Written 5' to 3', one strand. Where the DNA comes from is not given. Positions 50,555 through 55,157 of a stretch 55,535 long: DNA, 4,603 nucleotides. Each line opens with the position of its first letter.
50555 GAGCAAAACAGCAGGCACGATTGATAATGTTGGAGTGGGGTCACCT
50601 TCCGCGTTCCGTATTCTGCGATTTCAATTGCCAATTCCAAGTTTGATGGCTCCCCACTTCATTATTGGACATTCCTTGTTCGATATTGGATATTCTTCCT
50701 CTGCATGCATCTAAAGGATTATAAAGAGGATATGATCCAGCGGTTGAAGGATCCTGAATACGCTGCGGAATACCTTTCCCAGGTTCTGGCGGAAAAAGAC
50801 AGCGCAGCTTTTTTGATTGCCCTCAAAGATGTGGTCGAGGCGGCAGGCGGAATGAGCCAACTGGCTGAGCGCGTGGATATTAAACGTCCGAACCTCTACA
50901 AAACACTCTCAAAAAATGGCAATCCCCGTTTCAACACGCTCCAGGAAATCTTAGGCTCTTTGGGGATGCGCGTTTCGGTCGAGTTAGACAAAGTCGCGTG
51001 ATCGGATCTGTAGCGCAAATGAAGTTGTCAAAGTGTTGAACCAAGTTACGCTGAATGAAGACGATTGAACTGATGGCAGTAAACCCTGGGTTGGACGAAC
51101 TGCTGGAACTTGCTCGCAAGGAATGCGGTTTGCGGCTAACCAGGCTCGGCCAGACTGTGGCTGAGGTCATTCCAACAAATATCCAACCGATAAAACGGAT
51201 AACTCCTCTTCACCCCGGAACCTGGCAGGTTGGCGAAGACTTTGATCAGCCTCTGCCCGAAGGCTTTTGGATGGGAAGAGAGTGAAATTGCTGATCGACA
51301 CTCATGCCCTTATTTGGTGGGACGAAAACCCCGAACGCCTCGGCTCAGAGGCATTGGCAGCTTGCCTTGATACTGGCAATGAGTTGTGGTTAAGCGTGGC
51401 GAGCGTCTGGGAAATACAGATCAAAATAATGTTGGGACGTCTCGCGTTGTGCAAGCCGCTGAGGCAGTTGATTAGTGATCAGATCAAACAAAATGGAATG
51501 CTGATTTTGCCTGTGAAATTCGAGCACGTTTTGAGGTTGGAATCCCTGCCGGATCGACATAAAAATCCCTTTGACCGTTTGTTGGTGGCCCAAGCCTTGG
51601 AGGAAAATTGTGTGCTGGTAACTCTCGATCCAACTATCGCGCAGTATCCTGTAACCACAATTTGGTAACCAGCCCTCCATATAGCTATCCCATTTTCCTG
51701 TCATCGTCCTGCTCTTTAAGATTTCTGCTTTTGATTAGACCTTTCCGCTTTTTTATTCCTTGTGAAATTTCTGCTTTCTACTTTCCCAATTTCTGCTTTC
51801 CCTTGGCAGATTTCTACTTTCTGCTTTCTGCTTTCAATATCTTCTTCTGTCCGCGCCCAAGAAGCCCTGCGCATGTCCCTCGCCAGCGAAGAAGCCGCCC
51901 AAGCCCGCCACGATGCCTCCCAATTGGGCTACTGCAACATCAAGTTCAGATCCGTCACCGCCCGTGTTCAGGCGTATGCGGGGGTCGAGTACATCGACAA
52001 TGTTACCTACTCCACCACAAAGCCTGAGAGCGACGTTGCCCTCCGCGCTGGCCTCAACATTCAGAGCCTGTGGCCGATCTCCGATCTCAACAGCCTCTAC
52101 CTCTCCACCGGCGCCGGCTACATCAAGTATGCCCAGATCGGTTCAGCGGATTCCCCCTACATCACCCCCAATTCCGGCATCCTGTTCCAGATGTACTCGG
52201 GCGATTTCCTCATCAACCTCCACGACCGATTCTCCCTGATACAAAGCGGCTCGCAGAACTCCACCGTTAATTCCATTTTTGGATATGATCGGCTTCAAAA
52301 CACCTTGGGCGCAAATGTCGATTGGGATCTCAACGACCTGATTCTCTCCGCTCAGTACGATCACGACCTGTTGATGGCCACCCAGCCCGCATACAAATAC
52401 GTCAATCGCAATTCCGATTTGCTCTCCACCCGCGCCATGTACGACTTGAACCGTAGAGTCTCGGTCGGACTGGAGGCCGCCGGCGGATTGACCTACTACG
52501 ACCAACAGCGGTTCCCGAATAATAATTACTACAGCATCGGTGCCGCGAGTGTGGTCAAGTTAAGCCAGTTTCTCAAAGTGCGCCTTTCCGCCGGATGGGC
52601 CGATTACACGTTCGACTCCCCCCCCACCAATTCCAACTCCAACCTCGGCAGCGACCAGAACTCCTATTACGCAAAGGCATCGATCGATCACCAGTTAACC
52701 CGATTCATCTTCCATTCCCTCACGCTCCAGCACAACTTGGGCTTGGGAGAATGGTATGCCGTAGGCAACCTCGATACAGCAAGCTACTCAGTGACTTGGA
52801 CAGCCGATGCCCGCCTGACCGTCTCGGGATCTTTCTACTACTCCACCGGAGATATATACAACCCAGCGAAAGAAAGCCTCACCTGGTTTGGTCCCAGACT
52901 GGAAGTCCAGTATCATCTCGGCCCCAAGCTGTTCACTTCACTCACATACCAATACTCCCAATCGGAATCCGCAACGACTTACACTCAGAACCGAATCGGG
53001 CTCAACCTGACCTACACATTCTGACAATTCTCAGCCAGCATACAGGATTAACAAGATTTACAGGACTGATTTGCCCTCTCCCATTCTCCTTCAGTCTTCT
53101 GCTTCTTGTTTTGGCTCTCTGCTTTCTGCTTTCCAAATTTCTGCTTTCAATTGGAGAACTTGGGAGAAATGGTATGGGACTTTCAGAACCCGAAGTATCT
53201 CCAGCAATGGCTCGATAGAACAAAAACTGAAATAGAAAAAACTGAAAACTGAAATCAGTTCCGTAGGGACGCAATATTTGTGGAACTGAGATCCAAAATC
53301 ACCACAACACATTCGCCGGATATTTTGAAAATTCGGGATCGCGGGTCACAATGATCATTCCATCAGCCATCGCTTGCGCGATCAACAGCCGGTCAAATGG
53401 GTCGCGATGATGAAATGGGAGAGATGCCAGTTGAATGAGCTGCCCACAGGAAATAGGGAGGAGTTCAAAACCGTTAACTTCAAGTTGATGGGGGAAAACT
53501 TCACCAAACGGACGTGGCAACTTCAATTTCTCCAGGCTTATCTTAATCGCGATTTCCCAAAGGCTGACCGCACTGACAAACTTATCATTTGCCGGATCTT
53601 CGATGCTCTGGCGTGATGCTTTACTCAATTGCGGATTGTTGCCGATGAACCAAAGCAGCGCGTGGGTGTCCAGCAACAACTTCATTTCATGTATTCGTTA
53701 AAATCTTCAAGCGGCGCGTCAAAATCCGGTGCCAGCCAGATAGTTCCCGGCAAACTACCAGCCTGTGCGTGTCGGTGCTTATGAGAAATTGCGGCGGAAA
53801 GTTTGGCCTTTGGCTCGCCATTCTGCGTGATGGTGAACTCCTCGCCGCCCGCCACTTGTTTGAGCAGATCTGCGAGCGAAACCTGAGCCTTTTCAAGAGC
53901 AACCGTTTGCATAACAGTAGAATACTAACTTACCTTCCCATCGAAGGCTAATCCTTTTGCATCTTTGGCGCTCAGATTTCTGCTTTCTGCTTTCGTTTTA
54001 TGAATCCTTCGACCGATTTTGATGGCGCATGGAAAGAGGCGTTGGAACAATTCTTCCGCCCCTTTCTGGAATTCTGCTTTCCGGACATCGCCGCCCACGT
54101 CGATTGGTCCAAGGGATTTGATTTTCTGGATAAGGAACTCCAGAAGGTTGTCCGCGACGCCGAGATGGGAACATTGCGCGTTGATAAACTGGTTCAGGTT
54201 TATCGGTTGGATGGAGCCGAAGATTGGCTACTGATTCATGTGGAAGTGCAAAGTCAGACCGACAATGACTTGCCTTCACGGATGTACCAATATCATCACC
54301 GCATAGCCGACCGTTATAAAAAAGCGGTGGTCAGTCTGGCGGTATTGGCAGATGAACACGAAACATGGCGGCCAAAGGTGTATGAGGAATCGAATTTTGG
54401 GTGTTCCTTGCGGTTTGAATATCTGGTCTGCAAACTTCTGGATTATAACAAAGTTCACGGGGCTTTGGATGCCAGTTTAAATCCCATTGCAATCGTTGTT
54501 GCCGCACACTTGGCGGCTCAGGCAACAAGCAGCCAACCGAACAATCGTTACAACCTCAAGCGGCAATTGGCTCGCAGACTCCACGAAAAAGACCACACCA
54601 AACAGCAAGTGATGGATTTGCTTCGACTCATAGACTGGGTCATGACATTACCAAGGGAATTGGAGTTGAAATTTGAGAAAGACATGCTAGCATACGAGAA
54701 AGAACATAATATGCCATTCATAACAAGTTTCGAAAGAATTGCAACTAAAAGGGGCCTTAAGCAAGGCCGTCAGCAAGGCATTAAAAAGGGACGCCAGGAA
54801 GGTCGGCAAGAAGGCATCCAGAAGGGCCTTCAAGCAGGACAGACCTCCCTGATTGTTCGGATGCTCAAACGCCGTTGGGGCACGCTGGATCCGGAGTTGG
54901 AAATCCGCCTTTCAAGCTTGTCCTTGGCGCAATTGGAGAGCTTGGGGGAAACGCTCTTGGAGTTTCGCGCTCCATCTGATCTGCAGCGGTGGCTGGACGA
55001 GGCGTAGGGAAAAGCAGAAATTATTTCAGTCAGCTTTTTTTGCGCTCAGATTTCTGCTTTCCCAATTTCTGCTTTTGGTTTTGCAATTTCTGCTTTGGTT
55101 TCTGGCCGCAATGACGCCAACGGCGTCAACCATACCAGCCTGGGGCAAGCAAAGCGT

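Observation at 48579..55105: Same-orientation CTTTCTG heptamer arrays delimit every cassette of the toxin-antitoxin island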

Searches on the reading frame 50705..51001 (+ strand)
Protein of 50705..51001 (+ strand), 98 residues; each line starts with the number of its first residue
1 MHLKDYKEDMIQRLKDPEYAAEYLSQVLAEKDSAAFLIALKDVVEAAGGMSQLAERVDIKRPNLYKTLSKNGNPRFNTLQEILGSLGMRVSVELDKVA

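Call 32: search_protein_families(library=pfam, proteins=[window:50705-51001:+], max_evalue=0.01)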
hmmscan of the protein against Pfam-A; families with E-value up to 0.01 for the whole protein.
window:50705-51001:+ (98 aa): 3 families
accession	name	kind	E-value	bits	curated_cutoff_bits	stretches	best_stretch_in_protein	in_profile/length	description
PF21716.3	dnstrm_HI1420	-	1.3e-20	73.5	27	1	9-92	6-88/90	Probable addiction module antidote protein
PF15943.11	YdaS_toxin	-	0.00074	19.7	30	1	40-70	1-31/65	Bacterial toxin YdaS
PF13443.12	HTH_26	-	0.0068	17.1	22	0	51-90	14-54/63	Cro/C1-type HTH DNA-binding domain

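Call 40: find_encoding_contigs(protein=window:50705-51001:+, flank=6000, max_places=10)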
Protein window:50705-51001:+ (98 aa): 5 contigs read that carry it; 3 places shown.
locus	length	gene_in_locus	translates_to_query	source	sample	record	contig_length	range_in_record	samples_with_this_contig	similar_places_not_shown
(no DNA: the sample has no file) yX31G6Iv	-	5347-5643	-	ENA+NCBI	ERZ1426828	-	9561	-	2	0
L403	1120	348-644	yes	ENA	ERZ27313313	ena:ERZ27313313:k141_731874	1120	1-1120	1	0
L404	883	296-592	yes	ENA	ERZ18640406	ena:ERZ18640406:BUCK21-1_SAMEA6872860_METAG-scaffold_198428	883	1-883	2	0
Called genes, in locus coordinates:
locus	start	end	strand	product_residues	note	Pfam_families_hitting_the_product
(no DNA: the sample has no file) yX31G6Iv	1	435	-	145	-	?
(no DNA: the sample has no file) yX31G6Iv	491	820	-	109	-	PF02699:YajC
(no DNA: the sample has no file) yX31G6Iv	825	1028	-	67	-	-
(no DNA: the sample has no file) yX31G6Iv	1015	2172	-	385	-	PF01702:TGT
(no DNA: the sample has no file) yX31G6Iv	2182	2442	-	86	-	-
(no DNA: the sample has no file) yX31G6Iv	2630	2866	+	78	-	PF09720:Unstab_antitox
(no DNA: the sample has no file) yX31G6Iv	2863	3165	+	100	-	-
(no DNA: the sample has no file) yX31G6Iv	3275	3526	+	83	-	PF21748:UPF0150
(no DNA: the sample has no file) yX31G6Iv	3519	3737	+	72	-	PF07927:HicA_toxin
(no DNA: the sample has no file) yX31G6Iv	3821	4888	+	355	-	PF01073:3Beta_HSD, PF01370:Epimerase, PF02719:Polysacc_synt_2, PF04321:RmlD_sub_bind, PF07993:NAD_binding_4 (weak), PF16363:GDP_Man_Dehyd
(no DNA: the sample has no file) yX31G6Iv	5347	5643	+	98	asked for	PF21716:dnstrm_HI1420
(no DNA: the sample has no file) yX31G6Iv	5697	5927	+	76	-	-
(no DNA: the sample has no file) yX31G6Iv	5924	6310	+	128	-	PF01850:PIN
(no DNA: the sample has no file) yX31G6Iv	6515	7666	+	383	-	-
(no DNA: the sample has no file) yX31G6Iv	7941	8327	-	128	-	PF01850:PIN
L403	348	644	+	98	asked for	PF21716:dnstrm_HI1420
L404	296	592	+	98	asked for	PF21716:dnstrm_HI1420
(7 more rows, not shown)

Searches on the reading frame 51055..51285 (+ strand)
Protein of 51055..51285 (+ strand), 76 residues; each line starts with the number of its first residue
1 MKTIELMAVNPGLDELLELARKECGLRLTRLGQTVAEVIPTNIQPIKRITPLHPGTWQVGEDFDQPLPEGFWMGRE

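Call 32: search_protein_families(library=pfam, proteins=[window:51055-51285:+], max_evalue=0.01)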
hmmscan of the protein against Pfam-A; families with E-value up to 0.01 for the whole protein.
window:51055-51285:+ (76 aa): 0 families

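Call 73: search_protein_families(library=ncbifam, proteins=[window:51055-51285:+], max_evalue=0.01)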
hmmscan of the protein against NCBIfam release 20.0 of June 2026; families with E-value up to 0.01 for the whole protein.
window:51055-51285:+ (76 aa): 0 families

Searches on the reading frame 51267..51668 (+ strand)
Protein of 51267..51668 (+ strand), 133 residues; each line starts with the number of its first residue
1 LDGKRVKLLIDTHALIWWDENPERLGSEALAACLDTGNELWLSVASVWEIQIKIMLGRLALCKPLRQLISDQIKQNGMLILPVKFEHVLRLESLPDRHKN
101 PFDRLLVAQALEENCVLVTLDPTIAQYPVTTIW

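Call 32: search_protein_families(library=pfam, proteins=[window:51267-51668:+], max_evalue=0.01)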
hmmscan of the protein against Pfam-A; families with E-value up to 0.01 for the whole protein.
window:51267-51668:+ (133 aa): 1 family
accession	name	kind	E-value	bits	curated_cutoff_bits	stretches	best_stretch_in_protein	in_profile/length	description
PF01850.27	PIN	-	6.5e-14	53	23.6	1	9-127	2-117/120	PIN domain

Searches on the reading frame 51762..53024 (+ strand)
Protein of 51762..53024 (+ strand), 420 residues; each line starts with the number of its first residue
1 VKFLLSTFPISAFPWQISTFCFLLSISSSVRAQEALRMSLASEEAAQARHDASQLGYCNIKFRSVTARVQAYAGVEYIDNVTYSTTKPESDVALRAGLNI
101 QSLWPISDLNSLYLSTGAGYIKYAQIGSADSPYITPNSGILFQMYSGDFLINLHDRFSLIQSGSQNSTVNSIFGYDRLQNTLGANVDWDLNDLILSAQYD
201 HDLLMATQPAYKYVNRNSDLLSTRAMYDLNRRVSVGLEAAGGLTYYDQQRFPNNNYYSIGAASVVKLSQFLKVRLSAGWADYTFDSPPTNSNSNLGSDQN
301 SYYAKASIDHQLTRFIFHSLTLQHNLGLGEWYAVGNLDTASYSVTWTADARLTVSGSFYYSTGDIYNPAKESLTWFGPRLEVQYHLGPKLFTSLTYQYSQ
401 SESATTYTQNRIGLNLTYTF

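Call 32: search_protein_families(library=pfam, proteins=[window:51873-53024:+], max_evalue=0.01)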
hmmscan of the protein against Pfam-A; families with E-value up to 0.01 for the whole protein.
window:51873-53024:+ (383 aa): 0 families

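Call 54: find_homologous_proteins(query=window:51762-53024:+, max_evalue=0.00001)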
Query window:51762-53024:+ (420 aa): 23 proteins with E <= 0.00001 among 4077 candidates.
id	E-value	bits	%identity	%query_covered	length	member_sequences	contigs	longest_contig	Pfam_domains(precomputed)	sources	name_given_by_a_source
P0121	5.4e-252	854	100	91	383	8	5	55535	-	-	-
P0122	2.6e-127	443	54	91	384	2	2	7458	PF10082.16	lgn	-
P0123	2.1e-109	384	47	93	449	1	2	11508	-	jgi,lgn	-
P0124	3.7e-106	374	45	95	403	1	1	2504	-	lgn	-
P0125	4.6e-87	311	40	99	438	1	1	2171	-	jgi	jgi:hypothetical protein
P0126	1.7e-70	256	37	95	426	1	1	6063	-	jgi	jgi:hypothetical protein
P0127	8.1e-64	234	35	95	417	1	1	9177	PF10082.16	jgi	jgi:hypothetical protein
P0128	4.4e-57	212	34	96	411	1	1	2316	PF10082.16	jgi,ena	-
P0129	2.7e-56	209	35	95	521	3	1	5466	PF10082.16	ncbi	-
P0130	2.8e-56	209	35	93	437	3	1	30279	-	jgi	jgi:hypothetical protein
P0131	6.1e-55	205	34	96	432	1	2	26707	PF13505.13,PF10082.16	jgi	jgi:hypothetical protein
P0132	4.0e-53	199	32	95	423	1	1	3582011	PF10082.16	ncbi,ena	-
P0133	1.7e-46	177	31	94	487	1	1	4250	-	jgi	jgi:hypothetical protein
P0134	5.7e-45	172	31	93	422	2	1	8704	PF10082.16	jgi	jgi:hypothetical protein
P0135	2.1e-41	160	30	95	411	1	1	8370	-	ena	-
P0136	2.4e-41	160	30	95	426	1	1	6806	PF10082.16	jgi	jgi:hypothetical protein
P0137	9.6e-41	158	32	93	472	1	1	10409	PF10082.16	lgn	-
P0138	1.1e-40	158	28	99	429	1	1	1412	PF13505.13,PF10082.16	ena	-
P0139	3.7e-40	156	31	92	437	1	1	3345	PF10082.16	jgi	jgi:hypothetical protein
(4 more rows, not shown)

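Call 56: find_encoding_contigs(protein=P0122, flank=8000, max_places=3)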
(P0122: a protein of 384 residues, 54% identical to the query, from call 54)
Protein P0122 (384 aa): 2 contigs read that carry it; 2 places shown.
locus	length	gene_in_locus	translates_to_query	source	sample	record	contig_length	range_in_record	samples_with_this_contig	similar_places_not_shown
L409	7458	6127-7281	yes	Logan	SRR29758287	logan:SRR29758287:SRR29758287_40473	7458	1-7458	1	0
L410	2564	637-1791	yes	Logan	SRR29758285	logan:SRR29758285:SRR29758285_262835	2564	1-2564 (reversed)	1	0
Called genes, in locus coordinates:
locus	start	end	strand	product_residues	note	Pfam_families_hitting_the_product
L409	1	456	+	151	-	?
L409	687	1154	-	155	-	-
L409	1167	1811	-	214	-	PF07638:Sigma70_ECF, PF04542:Sigma70_r2, PF08281:Sigma70_r4_2, PF04545:Sigma70_r4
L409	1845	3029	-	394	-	PF00348:polyprenyl_synt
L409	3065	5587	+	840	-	PF00270:DEAD, PF22527:DEXQc_Suv3 (weak), PF00271:Helicase_C (faint)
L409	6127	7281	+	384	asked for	PF10082:BBP2_2 (weak)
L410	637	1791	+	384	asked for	PF10082:BBP2_2 (weak)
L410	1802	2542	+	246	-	PF22461:SLBB_2 (faint), PF02563:Poly_export (weak)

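Call 57: find_encoding_contigs(protein=P0123, flank=8000, max_places=2)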
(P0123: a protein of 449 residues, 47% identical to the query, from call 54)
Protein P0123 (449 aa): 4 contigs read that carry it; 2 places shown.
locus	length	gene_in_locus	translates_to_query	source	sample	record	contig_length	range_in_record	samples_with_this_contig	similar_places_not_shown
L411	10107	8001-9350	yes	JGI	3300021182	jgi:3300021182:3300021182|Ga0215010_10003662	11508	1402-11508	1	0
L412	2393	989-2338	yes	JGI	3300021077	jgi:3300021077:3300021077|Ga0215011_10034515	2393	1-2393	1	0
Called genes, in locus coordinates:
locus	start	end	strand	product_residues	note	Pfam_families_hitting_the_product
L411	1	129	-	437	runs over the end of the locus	-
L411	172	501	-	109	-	-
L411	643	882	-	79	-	-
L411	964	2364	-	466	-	PF02614:UxaC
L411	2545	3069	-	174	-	PF13291:ACT_4 (faint), PF13740:ACT_6, PF01842:ACT (weak)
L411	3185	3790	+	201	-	PF01330:RuvA_N, PF00633:HHH (faint), PF14520:HHH_5, PF07499:RuvA_C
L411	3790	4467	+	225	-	PF04028:DUF374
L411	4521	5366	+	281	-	PF06439:3keto-disac_hyd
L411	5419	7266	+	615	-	PF00654:Voltage_CLC, PF00571:CBS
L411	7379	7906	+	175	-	-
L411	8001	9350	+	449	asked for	-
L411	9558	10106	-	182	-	PF07670:Gate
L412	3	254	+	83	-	?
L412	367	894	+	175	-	-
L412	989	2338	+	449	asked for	-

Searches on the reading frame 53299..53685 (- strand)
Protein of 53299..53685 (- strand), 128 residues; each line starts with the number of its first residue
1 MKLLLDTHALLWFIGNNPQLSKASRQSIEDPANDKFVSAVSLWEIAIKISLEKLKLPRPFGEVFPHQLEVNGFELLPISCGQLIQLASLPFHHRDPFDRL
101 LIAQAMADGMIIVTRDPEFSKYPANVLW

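Call 32: search_protein_families(library=pfam, proteins=[window:53299-53685:-], max_evalue=0.01)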
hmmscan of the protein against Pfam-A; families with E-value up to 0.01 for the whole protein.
window:53299-53685:- (128 aa): 1 family
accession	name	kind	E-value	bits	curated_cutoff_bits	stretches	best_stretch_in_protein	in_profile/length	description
PF01850.27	PIN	-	6.8e-17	62.6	23.6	1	4-123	2-118/120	PIN domain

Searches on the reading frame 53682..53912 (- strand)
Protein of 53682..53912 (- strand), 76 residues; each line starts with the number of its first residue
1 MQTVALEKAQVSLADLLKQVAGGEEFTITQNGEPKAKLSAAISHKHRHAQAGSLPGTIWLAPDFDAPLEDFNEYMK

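Call 35: search_protein_families(library=pfam, proteins=[window:53682-53912:-], max_evalue=0.01)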
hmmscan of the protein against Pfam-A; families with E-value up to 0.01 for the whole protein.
window:53682-53912:- (76 aa): 2 families
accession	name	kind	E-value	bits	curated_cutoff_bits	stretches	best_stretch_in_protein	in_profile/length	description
PF10047.15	DUF2281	-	1.3e-06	29.4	26.5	1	40-74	29-64/64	Protein of unknown function (DUF2281)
PF02604.26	PhdYeFM_antitox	-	2e-06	27.9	29.8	1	1-38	1-39/74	Antitoxin Phd_YefM, type II toxin-antitoxin system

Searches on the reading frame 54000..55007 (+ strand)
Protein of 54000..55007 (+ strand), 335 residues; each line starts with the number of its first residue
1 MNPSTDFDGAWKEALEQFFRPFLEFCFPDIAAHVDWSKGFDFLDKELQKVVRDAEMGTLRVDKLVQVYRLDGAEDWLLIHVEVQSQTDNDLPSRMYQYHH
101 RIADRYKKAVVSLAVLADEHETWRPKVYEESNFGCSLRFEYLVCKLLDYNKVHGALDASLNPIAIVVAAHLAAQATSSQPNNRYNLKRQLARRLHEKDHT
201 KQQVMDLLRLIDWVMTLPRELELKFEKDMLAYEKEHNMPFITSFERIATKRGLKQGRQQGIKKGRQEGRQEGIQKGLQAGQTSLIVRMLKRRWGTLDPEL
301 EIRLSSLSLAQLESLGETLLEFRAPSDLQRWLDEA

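Call 17: find_encoding_contigs(protein=window:54000-55007:+, flank=10000, max_places=10)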
Protein window:54000-55007:+ (335 aa): 5 contigs read that carry it; 3 places shown.
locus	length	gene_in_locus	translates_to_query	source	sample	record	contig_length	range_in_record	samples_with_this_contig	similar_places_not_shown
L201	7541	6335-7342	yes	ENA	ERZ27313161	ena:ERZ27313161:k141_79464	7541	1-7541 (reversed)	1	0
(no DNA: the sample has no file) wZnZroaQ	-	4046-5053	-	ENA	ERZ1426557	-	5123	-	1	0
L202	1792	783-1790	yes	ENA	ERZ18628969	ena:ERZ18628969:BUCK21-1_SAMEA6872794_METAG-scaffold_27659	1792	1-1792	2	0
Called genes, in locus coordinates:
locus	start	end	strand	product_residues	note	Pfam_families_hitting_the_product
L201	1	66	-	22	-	?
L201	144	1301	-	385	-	PF01702:TGT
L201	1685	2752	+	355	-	PF01073:3Beta_HSD, PF01370:Epimerase, PF02719:Polysacc_synt_2, PF04321:RmlD_sub_bind, PF07993:NAD_binding_4, PF16363:GDP_Man_Dehyd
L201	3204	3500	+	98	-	PF21716:dnstrm_HI1420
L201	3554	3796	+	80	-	-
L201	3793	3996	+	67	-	PF15919:HicB_lk_antitox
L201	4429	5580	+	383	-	-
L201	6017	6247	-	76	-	PF02604:PhdYeFM_antitox (weak), PF10047:DUF2281 (weak)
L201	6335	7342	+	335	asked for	PF14261:DUF4351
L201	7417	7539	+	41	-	?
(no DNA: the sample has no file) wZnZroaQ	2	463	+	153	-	?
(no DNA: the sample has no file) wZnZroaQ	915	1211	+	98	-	PF21716:dnstrm_HI1420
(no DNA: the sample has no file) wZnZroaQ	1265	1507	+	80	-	-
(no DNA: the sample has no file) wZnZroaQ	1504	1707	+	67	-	PF15919:HicB_lk_antitox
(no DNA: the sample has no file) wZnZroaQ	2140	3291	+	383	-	-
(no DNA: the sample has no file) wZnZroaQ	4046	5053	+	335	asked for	PF14261:DUF4351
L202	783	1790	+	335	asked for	PF14261:DUF4351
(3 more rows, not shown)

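Call 35: search_protein_families(library=pfam, proteins=[window:54000-55007:+, L201:3793-3996:+], max_evalue=0.01)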
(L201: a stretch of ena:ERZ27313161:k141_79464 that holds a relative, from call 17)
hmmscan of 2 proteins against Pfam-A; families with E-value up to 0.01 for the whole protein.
window:54000-55007:+ (335 aa): 2 families
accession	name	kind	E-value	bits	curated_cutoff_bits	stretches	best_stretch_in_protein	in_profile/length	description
PF14261.11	DUF4351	-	4.9e-18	65.4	25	1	274-332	1-59/59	Domain of unknown function (DUF4351)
PF09811.14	Yae1_N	-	3.8e-05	23.7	27.5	1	252-281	5-34/39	Essential protein Yae1, N terminal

L201:3793-3996:+ (67 aa): 1 family
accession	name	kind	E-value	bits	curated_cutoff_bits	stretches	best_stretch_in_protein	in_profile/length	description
PF15919.11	HicB_lk_antitox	-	9.8e-10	39.1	27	1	11-50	8-47/123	HicB_like antitoxin of bacterial toxin-antitoxin system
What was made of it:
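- Two rpn-like genes sit in the island (calls 17, 35).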

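Call 73: search_protein_families(library=ncbifam, proteins=[window:54000-55007:+], max_evalue=0.01)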
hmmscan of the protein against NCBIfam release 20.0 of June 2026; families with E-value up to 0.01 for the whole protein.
window:54000-55007:+ (335 aa): 5 families
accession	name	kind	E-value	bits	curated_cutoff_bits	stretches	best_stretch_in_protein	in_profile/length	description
NF004266.1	PRK05687.1-1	equivalog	9.1e-08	31.8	260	1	240-307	49-114/230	flagellar assembly protein FliH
NF004267.1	PRK05687.1-3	equivalog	1.9e-06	27.2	293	1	250-283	89-122/266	flagellar assembly protein FliH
NF004270.2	PRK05687.2-1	equivalog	4.2e-06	26.5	180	1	247-281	41-79/223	flagellar assembly protein FliH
TIGR01784.1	T_den_put_tspse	subfamily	0.00067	19.6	52.1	0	194-282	172-255/273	Rpn family recombination-promoting nuclease/putative transposase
NF009925.1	PRK13386.1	equivalog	0.0016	17.7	192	1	251-281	53-83/228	flagellar assembly protein FliH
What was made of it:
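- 54000..55007 (+): DUF4351 protein with a weak match to the Rpn nuclease/transposase family. Calls 35, 73.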
